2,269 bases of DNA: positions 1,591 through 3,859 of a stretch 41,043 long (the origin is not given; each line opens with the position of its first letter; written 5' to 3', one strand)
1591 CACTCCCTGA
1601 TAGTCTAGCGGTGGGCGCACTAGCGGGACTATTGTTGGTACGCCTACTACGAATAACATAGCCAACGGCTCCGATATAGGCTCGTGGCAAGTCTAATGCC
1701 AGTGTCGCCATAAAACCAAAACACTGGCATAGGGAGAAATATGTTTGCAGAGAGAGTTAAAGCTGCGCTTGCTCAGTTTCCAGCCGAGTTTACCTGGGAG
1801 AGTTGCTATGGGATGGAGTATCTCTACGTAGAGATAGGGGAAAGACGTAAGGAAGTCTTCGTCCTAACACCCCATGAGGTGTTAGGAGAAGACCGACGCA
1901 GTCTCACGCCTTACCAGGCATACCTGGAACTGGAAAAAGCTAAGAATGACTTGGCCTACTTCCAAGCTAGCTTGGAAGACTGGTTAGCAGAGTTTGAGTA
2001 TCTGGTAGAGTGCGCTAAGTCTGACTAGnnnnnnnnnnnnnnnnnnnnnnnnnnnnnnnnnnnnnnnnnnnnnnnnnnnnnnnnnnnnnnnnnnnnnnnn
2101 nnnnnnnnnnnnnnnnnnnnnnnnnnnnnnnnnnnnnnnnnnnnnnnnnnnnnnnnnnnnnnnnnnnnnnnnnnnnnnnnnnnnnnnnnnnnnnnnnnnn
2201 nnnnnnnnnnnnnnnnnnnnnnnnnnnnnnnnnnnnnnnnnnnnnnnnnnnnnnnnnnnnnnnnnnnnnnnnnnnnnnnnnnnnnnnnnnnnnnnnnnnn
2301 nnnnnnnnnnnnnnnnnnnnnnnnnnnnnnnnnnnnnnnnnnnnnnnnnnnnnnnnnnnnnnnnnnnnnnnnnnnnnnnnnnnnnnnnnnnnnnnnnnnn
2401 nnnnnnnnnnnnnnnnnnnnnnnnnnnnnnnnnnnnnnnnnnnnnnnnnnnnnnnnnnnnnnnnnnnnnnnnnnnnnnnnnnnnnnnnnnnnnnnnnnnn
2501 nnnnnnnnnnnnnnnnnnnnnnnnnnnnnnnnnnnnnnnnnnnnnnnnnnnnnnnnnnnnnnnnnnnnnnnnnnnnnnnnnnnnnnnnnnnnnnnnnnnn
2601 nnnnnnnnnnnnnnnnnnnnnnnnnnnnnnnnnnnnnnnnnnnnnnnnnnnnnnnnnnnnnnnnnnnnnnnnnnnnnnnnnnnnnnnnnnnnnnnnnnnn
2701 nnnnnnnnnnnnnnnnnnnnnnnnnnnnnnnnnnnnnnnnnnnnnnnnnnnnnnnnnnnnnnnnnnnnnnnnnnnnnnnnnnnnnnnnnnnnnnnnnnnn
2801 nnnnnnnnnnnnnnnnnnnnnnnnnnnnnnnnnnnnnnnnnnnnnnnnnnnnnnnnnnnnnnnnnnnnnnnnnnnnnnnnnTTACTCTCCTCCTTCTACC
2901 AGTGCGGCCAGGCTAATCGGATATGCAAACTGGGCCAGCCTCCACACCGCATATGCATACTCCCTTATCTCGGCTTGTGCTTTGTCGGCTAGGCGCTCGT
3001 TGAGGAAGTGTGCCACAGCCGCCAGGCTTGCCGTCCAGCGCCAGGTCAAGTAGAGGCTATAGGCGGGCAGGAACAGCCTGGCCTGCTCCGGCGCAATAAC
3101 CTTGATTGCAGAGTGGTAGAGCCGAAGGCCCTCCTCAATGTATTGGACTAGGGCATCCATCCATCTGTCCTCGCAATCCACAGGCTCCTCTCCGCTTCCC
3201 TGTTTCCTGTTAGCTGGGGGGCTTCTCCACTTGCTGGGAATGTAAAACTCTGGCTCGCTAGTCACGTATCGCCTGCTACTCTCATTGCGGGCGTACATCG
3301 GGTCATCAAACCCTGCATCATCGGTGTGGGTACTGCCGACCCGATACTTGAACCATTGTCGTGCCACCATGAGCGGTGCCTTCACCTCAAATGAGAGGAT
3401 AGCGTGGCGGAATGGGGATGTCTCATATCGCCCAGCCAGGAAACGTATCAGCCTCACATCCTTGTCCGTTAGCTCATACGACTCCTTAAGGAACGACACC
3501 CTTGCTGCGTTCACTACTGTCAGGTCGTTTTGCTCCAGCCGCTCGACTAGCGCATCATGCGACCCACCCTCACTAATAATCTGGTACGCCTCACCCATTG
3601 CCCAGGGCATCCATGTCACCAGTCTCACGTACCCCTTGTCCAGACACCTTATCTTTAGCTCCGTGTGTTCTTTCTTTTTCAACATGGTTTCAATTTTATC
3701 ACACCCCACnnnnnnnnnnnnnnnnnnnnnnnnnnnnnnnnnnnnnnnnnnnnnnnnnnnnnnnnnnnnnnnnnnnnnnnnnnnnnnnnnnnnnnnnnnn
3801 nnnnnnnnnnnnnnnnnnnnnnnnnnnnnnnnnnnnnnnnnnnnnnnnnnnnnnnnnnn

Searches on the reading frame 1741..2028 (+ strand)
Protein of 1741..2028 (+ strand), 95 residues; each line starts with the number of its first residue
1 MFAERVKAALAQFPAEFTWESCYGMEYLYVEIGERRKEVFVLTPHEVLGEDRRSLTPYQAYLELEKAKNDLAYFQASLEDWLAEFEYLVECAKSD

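Call 43: search_protein_families(library=pfam, max_evalue=0.01, proteins=[window:1741-2028:+])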
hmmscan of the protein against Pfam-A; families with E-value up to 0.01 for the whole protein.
window:1741-2028:+ (95 aa): 0 families

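Call 48: list_cluster_members(proteins=[P0001, window:1741-2028:+, window:1206-1535:+, window:37827-38033:-, window:37308-37625:-, window:38626-38904:-, window:39576-40010:-, window:5515-7281:+, window:2882-3709:-, window:849-1046:+])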
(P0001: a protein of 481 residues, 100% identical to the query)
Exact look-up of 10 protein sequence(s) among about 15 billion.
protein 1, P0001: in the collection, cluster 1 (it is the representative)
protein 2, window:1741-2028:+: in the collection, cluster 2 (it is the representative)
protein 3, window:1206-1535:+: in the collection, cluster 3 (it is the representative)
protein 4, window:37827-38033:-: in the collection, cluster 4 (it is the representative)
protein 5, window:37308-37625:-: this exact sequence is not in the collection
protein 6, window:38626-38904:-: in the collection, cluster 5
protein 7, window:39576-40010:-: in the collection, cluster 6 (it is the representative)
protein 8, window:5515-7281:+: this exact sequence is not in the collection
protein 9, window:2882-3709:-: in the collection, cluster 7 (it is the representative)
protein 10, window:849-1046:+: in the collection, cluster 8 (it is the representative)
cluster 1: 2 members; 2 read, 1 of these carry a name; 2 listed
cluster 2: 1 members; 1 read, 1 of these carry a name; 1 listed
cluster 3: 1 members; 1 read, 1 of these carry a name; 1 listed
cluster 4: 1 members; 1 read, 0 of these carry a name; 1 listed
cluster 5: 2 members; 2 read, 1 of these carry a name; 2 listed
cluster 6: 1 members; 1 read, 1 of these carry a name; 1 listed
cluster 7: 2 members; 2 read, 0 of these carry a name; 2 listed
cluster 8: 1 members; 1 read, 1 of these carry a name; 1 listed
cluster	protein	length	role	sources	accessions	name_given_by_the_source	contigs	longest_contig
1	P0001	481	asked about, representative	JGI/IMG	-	hypothetical protein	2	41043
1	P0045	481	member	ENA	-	-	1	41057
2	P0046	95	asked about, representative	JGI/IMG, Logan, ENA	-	hypothetical protein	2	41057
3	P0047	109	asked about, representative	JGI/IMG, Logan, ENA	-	hypothetical protein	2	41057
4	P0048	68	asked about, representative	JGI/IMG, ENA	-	-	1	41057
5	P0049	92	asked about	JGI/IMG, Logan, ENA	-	-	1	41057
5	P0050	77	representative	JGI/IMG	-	hypothetical protein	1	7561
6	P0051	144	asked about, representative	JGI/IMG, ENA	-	hypothetical protein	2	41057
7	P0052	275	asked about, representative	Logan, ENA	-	-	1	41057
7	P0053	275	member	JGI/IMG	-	-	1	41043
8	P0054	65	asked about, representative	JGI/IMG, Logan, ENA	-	hypothetical protein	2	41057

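Call 49: find_encoding_contigs(protein=window:1741-2028:+, flank=10000, max_places=6)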
Protein window:1741-2028:+ (95 aa): 3 contigs read that carry it; 3 places shown.
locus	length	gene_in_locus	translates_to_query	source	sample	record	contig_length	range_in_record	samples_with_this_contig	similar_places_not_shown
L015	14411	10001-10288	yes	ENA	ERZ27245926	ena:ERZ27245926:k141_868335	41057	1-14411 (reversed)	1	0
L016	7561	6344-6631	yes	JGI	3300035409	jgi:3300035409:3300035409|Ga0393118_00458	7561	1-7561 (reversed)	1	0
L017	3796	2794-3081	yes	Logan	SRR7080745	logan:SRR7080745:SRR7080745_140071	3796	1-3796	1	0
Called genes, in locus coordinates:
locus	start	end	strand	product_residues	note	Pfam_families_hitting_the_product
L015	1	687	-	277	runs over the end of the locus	PF12705:PDDEXK_1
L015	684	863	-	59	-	-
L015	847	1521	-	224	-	-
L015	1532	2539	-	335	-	PF13481:AAA_25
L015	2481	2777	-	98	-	-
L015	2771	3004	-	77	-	-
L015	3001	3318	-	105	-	-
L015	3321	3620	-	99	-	-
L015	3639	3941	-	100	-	-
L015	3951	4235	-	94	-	-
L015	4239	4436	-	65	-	-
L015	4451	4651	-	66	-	-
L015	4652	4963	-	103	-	-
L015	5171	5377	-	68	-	-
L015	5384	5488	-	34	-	-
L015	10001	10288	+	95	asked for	-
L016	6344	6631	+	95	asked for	-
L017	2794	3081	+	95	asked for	-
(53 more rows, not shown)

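Call 82: search_protein_families(library=phrogs, max_evalue=0.01, proteins=[window:1741-2028:+])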
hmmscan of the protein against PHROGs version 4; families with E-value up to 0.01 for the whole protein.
window:1741-2028:+ (95 aa): 0 families

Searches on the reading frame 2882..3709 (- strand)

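Call 45: search_protein_families(library=pfam, max_evalue=0.01, proteins=[window:2882-3709:-])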
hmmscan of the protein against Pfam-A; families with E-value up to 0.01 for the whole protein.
window:2882-3709:- (275 aa): 1 family
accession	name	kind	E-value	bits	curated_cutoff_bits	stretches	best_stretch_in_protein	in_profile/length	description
PF02511.20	Thy1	-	2.6e-28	99.5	24.8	1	54-264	2-190/191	Thymidylate synthase complementing protein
